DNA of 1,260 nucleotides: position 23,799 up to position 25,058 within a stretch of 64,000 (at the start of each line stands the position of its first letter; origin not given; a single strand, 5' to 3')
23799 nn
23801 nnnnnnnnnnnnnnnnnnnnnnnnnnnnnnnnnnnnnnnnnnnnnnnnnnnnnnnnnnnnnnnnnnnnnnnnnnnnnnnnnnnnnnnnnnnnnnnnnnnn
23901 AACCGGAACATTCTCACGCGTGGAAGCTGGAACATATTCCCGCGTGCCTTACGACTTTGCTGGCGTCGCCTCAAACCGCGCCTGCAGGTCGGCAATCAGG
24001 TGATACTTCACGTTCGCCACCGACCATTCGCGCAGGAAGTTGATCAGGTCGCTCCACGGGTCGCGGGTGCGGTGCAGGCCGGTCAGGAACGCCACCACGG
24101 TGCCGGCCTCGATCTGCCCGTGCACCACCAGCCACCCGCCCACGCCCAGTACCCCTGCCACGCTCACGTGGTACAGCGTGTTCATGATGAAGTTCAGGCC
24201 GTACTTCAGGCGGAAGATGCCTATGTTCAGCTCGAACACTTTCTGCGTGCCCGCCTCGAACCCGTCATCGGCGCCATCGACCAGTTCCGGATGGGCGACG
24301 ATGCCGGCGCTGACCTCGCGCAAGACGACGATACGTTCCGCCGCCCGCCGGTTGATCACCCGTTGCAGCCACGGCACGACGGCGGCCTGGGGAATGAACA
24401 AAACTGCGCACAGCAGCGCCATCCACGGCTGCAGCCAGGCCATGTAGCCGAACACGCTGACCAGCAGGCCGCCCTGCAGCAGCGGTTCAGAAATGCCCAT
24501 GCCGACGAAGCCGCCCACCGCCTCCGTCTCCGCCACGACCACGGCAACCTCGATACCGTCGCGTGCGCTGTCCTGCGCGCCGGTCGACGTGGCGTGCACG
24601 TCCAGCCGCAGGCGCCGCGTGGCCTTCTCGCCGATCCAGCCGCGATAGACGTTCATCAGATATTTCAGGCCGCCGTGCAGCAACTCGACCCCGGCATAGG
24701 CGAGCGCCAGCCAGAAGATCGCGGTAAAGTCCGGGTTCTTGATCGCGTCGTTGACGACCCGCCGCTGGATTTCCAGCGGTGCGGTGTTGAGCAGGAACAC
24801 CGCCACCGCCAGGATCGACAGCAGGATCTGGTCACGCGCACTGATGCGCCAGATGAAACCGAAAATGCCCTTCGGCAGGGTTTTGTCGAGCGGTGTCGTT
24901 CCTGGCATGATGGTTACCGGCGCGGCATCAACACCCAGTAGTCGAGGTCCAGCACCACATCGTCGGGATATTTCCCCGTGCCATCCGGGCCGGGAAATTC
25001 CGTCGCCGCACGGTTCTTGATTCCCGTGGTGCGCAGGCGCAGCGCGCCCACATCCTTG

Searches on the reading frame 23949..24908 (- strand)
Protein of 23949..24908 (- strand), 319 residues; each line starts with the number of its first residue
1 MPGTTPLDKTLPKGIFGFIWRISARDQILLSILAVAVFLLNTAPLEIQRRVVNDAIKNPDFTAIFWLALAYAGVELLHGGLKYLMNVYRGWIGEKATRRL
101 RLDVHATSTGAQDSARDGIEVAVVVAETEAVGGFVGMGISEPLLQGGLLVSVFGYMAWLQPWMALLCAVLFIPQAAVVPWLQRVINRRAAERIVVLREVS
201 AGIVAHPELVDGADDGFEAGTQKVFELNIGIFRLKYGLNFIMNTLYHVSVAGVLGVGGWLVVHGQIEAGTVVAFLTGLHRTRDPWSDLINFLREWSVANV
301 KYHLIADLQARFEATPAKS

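Call 14: search_protein_families(library=ncbifam, proteins=[window:23949-24908:-], max_evalue=1)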
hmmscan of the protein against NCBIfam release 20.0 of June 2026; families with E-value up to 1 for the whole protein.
window:23949-24908:- (319 aa): 5 families
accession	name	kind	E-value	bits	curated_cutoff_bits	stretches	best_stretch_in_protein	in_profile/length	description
TIGR03796.1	NHLM_micro_ABC1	equivalog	2.2e-05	22.9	853.3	1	223-294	364-435/710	NHLP family bacteriocin export ABC transporter peptidase/permease/ATPase subunit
TIGR01842.1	type_I_sec_PrtD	subfamily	0.00019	20.1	510.15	1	244-313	233-302/544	type I secretion system permease/ATPase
TIGR02203.1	MsbA_lipidA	equivalog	0.00019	20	602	1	27-288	15-291/572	lipid A export permease/ATP-binding protein MsbA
NF045998.1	cleave_ABC_plasm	equivalog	0.12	10.6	500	1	219-305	359-445/673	Mbov_0121 family peptidase domain-containing ABC transporter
TIGR02204.1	MsbA_rel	hypoth_equivalog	0.22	10.1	780.4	1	90-275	83-281/576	ABC transporter, permease/ATP-binding protein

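Call 15: search_protein_families(library=padloc, proteins=[window:23949-24908:-], max_evalue=1)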
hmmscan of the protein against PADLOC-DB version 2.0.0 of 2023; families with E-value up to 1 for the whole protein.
window:23949-24908:- (319 aa): 0 families

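Call 20: find_related_loci(query=window:23949-24908:-, collection=genome_contigs, flank=6000)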
Query window:23949-24908:- (319 aa) in genome_contigs; peptide patterns used: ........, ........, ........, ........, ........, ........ (x = any residue, [..] = any of these).
54 stretches matched a pattern; 4 encode a relative of the query (tblastn E <= 1e-3); 4 distinct loci.
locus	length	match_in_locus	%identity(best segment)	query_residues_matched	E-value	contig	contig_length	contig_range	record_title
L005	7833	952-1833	45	11-302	3e-79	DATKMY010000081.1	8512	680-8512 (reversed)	MAG TPA_asm: Casimicrobiaceae bacterium isolate SMAG_U14723 k141_135176, whole genome shotgun sequence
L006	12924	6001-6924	43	11-312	4e-78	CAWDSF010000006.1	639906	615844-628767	MAG: uncultured beta proteobacterium isolate MFD00392.bin.2.342 genome assembly, contig: contig_15973, whole genome shot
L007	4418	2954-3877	43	11-312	5e-78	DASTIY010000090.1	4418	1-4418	MAG TPA_asm: Casimicrobiaceae bacterium isolate SMAG_U1232 k141_1278137, whole genome shotgun sequence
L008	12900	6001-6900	43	8-305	2e-75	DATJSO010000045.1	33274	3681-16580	MAG TPA_asm: Stellaceae bacterium isolate SMAG_U14995 k141_857326, whole genome shotgun sequence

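Call 47: search_protein_families(library=pfam, proteins=[L006:2420-3916:+, L006:6991-8142:-, L006:4591-5172:-, L006:6001-6957:+, L008:3532-5598:-, L008:3595-5934:+, L008:7116-8348:+, L008:8335-9309:+, L008:5974-7035:+, window:23949-24908:-], max_evalue=0.01)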
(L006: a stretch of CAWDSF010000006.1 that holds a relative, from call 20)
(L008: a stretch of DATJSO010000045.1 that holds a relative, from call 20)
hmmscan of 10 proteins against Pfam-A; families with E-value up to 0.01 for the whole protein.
L006:2420-3916:+ (498 aa): 0 families

L006:6991-8142:- (383 aa): 5 families
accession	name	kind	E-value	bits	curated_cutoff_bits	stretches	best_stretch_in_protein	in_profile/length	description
PF18845.6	baeRF_family3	-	8.7e-46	156.8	31.5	1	127-312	1-168/168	Bacterial archaeo-eukaryotic release factor family 3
PF18848.6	baeRF_family6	-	6.7e-28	98.3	27.5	1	127-274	2-148/149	Bacterial archaeo-eukaryotic release factor family 6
PF18849.6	baeRF_family7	-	1.4e-16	61.4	27.2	1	128-275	1-144/144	Bacterial archaeo-eukaryotic release factor family 7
PF18851.6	baeRF_family8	-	6.3e-13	49.3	27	1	127-280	3-140/141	Bacterial archaeo-eukaryotic release factor family 8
PF18855.6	baeRF_family11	-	1.1e-11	45.7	27.2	1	130-277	6-137/139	Bacterial archaeo-eukaryotic release factor family 11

L006:4591-5172:- (193 aa): 1 family
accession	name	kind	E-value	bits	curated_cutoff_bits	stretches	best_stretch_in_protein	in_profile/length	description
PF00108.29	Thiolase_N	-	2.2e-06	27.7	26.4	1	8-105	1-101/260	Thiolase, N-terminal domain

L006:6001-6957:+ (318 aa): 1 family
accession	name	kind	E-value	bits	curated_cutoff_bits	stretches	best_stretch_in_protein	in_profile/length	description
PF00664.28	ABC_membrane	-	7e-05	23.1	28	0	229-274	222-267/274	ABC transporter transmembrane region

L008:3532-5598:- (688 aa): 0 families

L008:3595-5934:+ (779 aa): 3 families
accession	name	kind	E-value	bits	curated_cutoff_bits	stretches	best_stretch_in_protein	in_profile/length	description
PF20256.3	MoCoBD_2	-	5.7e-79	266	27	1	433-706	2-280/283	Molybdopterin cofactor-binding domain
PF02738.23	MoCoBD_1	-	5.4e-66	222.6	27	1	160-404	5-243/244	Molybdopterin cofactor-binding domain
PF01315.27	Ald_Xan_dh_C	-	4.1e-27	95.1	31.3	1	20-140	1-110/110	Aldehyde oxidase and xanthine dehydrogenase, a/b hammerhead domain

L008:7116-8348:+ (410 aa): 1 family
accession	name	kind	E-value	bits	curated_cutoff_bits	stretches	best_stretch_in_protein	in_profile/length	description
PF02515.22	CoA_transf_3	-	6.2e-116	387.9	23.3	1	11-386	1-366/366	CoA-transferase family III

L008:8335-9309:+ (324 aa): 13 families
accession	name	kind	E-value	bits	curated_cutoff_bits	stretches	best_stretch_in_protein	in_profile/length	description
PF13649.12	Methyltransf_25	-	1.3e-20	74.3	27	1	91-187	1-97/97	Methyltransferase domain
PF13847.12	Methyltransf_31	-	4.7e-20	72.2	27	1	87-193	3-111/145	Methyltransferase domain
PF08241.18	Methyltransf_11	-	3.9e-19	69.5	21.2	1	92-191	1-95/95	Methyltransferase domain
PF01209.24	Ubie_methyltran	-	4.8e-18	65.8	20.1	1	85-192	45-152/233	ubiE/COQ5 methyltransferase family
PF08242.18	Methyltransf_12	-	1.5e-14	55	30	1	92-189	1-98/98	Methyltransferase domain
PF13489.12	Methyltransf_23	-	1.8e-14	54.3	27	1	71-248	5-162/164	Methyltransferase domain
PF01135.25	PCMT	-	1.8e-11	44.7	20.3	1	75-193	65-173/210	Protein-L-isoaspartate(D-aspartate) O-methyltransferase (PCMT)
PF02390.23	Methyltransf_4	-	7.9e-07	29.1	24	1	91-172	5-83/173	Putative methyltransferase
PF05175.20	MTS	-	5.9e-06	26.5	23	1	78-148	22-91/170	Methyltransferase small domain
PF02353.26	CMAS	-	2.6e-05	24.1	27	1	74-144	49-118/273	Mycolic acid cyclopropane synthetase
PF08704.16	GCD14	-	0.00015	21.9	26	1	81-159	34-112/247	tRNA methyltransferase complex GCD14 subunit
PF01728.25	FtsJ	-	0.00053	20.4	24.1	1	83-162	16-97/181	FtsJ-like methyltransferase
PF06325.19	PrmA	-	0.0015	18.5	22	1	85-141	159-213/296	Ribosomal protein L11 methyltransferase (PrmA)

L008:5974-7035:+ (353 aa): 1 family
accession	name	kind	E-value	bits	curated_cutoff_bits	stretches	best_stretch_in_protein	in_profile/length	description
PF00664.28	ABC_membrane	-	1.9e-08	34.8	28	1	32-182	6-158/274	ABC transporter transmembrane region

window:23949-24908:- (319 aa): 1 family
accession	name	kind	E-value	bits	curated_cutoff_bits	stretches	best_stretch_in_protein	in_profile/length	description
PF00664.28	ABC_membrane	-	1.9e-06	28.2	28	1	52-189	26-169/274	ABC transporter transmembrane region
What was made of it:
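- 23949..24908 (-): Context, not shown to be part of the unit: 319-aa stand-alone ABC-exporter-type membrane domain directly upstream. PF00664 at 28 bits with no ATPase domain (calls 14, 47).
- Tried and rejected: It returned only 43-45% relatives in Casimicrobiaceae and Stellaceae MAGs with unrelated neighbours (calls 20, 47), so the source organism could not be named.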

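Call 51: find_related_loci(query=A4, collection=metagenome_contigs, flank=8000)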
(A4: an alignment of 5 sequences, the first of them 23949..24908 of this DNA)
Query A4 (319 aa) in metagenome_contigs; peptide patterns used: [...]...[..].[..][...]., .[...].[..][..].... (x = any residue, [..] = any of these).
600 stretches matched a pattern (row limit reached: there are more); 34 encode a relative of the query (tblastn E <= 1e-3); 34 distinct loci.
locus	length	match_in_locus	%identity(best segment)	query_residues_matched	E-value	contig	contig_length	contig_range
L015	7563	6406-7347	51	6-315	9e-102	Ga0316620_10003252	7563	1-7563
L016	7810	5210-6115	50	11-306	8e-93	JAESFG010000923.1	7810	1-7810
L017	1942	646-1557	46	9-307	6e-92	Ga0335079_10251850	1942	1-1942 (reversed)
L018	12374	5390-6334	46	2-306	1e-84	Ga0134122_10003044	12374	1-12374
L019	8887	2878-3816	45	11-316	6e-84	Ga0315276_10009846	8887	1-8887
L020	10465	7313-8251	45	11-316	6e-84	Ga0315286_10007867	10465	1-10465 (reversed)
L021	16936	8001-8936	46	2-305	7e-83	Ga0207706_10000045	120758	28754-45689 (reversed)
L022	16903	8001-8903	45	10-307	7e-83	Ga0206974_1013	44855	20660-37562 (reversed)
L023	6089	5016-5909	45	11-305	3e-82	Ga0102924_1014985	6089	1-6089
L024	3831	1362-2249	48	13-305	2e-82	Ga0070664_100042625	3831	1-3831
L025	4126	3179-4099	44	9-316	7e-82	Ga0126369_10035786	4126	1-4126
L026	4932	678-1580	46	9-307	1e-80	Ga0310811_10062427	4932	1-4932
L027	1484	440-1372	43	13-317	2e-83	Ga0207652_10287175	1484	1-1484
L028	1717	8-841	45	44-318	2e-81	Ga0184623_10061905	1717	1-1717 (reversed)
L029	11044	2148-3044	48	11-307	1e-77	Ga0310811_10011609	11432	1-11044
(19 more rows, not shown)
